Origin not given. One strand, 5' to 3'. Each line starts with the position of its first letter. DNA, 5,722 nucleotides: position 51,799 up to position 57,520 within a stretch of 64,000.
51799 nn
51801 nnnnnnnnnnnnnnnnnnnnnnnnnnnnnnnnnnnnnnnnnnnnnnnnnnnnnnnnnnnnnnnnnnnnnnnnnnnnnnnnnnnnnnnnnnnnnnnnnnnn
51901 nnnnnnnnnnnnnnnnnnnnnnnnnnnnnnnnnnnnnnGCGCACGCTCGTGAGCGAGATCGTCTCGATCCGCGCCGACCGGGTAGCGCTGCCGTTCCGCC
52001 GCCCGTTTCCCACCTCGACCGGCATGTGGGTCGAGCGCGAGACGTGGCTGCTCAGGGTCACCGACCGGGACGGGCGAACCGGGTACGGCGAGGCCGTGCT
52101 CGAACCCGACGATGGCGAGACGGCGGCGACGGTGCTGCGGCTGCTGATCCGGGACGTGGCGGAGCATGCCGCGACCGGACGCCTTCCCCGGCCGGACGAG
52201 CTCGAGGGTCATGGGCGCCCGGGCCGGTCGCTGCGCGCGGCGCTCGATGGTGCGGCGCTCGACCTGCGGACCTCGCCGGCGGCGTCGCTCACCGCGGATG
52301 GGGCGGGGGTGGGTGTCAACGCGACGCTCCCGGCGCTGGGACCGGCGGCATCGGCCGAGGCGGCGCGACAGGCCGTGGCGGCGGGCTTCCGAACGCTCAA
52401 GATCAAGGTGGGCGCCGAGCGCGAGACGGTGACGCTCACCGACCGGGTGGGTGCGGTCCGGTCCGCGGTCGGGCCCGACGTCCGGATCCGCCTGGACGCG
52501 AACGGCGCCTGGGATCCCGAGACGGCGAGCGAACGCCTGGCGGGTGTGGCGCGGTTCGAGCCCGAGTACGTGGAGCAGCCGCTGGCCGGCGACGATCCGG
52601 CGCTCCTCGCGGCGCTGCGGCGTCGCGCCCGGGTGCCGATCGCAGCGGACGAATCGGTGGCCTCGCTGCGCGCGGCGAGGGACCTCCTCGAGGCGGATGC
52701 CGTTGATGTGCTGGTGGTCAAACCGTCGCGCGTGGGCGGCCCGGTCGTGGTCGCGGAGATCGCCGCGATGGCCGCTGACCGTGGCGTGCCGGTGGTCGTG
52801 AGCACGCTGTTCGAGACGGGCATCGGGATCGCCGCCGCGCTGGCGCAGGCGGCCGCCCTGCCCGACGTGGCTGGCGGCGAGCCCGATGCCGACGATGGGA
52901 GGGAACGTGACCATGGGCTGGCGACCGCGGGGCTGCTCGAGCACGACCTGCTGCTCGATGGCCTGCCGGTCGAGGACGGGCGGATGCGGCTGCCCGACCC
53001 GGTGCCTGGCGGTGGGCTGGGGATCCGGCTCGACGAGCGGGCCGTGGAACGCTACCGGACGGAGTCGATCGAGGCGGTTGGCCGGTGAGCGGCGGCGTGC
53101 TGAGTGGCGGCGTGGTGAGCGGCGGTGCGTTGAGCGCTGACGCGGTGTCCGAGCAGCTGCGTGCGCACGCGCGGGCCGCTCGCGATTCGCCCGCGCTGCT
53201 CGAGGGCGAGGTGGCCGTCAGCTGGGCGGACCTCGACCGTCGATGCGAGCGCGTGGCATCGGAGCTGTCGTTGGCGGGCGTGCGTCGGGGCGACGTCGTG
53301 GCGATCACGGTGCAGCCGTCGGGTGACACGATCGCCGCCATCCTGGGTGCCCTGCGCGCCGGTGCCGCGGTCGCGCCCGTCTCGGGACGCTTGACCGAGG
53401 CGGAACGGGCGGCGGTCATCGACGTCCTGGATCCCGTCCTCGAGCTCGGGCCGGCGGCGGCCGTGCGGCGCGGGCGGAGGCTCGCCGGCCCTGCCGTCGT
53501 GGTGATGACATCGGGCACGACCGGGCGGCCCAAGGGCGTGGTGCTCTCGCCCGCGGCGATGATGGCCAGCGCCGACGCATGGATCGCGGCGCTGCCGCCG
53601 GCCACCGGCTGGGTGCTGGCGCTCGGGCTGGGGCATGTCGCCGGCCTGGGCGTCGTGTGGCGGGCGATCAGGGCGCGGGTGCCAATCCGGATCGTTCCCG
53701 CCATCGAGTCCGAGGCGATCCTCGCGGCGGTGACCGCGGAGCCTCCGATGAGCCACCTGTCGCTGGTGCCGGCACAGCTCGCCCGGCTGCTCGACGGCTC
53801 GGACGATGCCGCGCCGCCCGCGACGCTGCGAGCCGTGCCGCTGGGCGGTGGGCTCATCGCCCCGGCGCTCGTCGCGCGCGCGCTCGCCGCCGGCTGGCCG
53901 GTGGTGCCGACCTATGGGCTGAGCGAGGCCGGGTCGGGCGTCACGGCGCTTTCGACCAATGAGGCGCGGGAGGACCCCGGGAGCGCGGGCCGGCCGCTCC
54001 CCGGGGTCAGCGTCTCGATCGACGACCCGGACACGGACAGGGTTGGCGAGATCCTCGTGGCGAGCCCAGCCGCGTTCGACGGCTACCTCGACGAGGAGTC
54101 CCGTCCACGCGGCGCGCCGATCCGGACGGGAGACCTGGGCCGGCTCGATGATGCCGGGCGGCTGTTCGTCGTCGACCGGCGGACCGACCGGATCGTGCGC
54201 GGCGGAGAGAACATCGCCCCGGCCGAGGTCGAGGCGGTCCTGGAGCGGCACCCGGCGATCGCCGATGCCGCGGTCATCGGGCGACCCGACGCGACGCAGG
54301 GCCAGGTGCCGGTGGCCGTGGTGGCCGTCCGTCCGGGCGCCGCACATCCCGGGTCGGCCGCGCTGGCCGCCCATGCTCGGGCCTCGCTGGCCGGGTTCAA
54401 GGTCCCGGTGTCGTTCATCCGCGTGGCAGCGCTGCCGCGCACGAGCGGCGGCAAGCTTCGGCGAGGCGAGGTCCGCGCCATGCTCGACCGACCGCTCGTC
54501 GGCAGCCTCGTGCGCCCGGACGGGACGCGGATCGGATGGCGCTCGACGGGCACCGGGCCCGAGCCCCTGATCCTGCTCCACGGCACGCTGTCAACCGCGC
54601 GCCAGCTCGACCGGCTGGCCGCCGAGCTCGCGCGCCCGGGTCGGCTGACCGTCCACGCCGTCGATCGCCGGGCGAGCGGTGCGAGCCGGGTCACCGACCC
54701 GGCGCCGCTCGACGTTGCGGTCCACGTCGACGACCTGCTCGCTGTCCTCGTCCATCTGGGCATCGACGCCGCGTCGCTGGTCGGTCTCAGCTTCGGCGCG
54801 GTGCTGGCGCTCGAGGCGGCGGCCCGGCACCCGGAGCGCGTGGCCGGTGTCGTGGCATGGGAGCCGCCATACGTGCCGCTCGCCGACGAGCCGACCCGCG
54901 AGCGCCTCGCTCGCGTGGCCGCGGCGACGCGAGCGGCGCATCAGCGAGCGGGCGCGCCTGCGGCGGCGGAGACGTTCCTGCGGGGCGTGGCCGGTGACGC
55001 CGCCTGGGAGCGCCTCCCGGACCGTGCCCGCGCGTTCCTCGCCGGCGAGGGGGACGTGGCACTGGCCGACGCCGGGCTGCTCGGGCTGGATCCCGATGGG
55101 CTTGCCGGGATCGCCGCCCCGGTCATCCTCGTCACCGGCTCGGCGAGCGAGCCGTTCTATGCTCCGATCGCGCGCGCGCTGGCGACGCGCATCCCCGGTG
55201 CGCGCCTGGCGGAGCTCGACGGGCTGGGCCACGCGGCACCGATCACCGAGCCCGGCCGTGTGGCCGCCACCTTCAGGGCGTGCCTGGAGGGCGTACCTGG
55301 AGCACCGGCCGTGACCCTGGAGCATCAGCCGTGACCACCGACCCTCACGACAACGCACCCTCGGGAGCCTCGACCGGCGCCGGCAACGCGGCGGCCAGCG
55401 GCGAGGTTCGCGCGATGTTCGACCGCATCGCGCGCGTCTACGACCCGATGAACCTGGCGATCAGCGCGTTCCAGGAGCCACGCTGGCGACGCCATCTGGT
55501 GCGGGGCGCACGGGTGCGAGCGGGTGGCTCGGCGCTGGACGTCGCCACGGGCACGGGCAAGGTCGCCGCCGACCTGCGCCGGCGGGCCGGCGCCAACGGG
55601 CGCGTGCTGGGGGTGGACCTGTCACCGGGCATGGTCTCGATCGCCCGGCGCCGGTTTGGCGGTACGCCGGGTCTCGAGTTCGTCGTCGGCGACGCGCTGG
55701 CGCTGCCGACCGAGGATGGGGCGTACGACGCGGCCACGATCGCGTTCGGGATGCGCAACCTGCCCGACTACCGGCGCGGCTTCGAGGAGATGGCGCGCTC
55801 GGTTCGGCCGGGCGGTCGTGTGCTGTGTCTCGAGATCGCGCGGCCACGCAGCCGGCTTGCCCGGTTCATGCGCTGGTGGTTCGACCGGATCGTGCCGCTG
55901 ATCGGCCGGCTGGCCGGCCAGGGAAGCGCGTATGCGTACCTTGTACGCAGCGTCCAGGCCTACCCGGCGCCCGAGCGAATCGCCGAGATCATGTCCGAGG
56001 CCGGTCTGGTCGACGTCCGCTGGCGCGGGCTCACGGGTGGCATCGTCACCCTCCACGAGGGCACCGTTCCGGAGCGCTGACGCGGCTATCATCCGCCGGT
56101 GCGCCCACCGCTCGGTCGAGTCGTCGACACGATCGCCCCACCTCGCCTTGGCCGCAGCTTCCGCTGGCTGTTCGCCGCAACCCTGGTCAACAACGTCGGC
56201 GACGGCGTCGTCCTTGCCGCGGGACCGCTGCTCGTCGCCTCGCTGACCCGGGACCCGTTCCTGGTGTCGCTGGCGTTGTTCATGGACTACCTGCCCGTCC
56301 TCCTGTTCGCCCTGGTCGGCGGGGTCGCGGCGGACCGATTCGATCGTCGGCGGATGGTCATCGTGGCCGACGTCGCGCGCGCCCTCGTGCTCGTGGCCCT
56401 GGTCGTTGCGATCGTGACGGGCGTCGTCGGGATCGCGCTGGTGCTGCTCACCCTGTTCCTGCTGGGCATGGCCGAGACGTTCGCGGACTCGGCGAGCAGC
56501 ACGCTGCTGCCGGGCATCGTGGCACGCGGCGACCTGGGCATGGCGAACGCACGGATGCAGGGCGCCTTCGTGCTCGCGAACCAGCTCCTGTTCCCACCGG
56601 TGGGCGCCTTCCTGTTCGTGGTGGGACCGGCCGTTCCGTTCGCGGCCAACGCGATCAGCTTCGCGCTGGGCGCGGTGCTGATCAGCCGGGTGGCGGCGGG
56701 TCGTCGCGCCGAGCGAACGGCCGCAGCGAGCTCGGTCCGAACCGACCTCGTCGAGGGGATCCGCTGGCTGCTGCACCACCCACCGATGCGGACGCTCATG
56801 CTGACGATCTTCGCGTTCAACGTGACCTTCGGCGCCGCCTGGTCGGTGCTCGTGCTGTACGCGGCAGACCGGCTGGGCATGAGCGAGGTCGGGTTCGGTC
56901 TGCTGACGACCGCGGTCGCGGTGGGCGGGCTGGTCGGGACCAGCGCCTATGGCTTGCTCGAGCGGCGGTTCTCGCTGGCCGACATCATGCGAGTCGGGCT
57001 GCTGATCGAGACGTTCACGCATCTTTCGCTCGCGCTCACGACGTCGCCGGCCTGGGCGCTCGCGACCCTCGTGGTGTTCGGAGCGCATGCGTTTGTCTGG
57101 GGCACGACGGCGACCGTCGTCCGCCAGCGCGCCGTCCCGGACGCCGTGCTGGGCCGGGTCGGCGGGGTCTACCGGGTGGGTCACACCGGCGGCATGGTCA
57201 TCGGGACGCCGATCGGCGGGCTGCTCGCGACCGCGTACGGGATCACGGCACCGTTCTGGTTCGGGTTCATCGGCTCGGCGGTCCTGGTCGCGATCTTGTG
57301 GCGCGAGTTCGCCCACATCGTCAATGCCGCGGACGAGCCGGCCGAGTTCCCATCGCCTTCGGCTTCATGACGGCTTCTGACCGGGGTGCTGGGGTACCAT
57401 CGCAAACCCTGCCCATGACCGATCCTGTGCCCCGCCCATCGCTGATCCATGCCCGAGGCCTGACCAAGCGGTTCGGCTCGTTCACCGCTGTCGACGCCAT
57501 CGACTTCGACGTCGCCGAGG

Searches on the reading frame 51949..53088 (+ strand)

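Call 67: search_protein_families(library=pfam, proteins=[window:51949-53088:+], max_evalue=0.0001)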
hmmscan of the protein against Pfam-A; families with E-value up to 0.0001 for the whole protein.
window:51949-53088:+ (379 aa): 1 family
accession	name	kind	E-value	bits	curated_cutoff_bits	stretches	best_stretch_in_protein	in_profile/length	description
PF13378.12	MR_MLE_C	-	6.2e-52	176.9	29.4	1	136-364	3-218/219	Enolase C-terminal domain-like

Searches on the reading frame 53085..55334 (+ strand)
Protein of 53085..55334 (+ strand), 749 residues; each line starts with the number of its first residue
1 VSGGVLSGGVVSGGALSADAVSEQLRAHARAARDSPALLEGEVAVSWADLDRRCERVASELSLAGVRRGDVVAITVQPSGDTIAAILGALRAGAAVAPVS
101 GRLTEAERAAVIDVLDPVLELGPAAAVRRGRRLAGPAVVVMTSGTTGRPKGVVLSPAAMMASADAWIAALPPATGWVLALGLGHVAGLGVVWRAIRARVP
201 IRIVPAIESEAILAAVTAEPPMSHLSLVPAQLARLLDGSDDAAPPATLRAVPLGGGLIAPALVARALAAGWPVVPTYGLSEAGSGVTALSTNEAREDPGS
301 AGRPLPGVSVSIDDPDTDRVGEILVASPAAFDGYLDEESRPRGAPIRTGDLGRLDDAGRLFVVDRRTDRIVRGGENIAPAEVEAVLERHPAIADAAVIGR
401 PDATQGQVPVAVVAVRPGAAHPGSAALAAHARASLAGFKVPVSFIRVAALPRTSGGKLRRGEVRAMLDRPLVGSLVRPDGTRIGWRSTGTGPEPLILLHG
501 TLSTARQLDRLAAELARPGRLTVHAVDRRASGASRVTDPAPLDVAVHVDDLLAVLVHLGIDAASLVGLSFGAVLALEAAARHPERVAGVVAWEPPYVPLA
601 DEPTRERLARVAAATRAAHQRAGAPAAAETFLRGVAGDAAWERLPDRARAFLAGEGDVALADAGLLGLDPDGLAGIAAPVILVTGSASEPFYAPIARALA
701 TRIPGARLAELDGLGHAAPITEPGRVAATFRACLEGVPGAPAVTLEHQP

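Call 67: search_protein_families(library=pfam, proteins=[window:53085-55334:+], max_evalue=0.0001)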
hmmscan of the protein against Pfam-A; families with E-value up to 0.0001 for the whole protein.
window:53085-55334:+ (749 aa): 4 families
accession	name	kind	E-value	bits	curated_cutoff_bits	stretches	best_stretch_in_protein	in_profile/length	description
PF00501.34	AMP-binding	-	3.8e-49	167.9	29.9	2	136-335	164-384/384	AMP-binding enzyme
PF13193.12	AMP-binding_C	-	3.6e-18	66.7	24.5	1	381-457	1-76/76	AMP-binding enzyme C-terminal domain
PF00561.26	Abhydrolase_1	-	2.4e-13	50.8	25.8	1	494-608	2-111/245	alpha/beta hydrolase fold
PF12146.15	Hydrolase_4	-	6.2e-08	32.7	27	1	495-597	7-112/239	Serine aminopeptidase, S33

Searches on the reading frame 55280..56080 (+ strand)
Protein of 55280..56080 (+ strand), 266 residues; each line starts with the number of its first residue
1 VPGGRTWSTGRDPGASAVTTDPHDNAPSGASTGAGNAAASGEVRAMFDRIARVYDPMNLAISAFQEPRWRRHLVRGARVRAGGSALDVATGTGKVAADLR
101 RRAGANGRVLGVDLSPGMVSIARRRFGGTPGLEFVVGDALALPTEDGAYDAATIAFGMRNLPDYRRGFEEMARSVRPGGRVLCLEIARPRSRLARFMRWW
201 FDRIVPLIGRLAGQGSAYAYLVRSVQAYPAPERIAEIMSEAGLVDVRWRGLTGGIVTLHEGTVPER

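Call 67: search_protein_families(library=pfam, proteins=[window:55280-56080:+], max_evalue=0.0001)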
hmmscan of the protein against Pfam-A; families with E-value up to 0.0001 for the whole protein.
window:55280-56080:+ (266 aa): 7 families
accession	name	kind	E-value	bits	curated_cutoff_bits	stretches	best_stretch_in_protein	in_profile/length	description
PF01209.24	Ubie_methyltran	-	1.6e-54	185.2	20.1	1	40-262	6-232/233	ubiE/COQ5 methyltransferase family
PF13649.12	Methyltransf_25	-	2.8e-21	76.4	27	1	86-179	2-97/97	Methyltransferase domain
PF08241.18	Methyltransf_11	-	3.3e-19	69.7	21.2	1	86-183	1-95/95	Methyltransferase domain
PF13847.12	Methyltransf_31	-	1.3e-11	44.8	27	1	82-187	4-113/145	Methyltransferase domain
PF13489.12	Methyltransf_23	-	2.1e-11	44.3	27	1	78-204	19-137/164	Methyltransferase domain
PF08242.18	Methyltransf_12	-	4.2e-11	43.9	30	1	86-181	1-98/98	Methyltransferase domain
PF01135.25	PCMT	-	4e-05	23.9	20.3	1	79-181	71-169/210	Protein-L-isoaspartate(D-aspartate) O-methyltransferase (PCMT)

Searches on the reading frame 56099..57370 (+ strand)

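Call 67: search_protein_families(library=pfam, proteins=[window:56099-57370:+], max_evalue=0.0001)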
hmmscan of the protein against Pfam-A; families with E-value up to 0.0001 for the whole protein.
window:56099-57370:+ (423 aa): 4 families
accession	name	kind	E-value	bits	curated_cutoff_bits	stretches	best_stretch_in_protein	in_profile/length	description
PF07690.21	MFS_1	-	1.4e-35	123.3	33.4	2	24-359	1-336/347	Major Facilitator Superfamily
PF05977.19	MFS_3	-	1.2e-34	120.1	27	1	19-402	10-392/524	Transmembrane secretion effector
PF12832.13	MFS_1_like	-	1.5e-07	31.3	25.2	1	72-381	52-366/373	MFS_1 like family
PF13347.12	MFS_2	-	2.1e-05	23.7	27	0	192-330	183-327/427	MFS/sugar transport protein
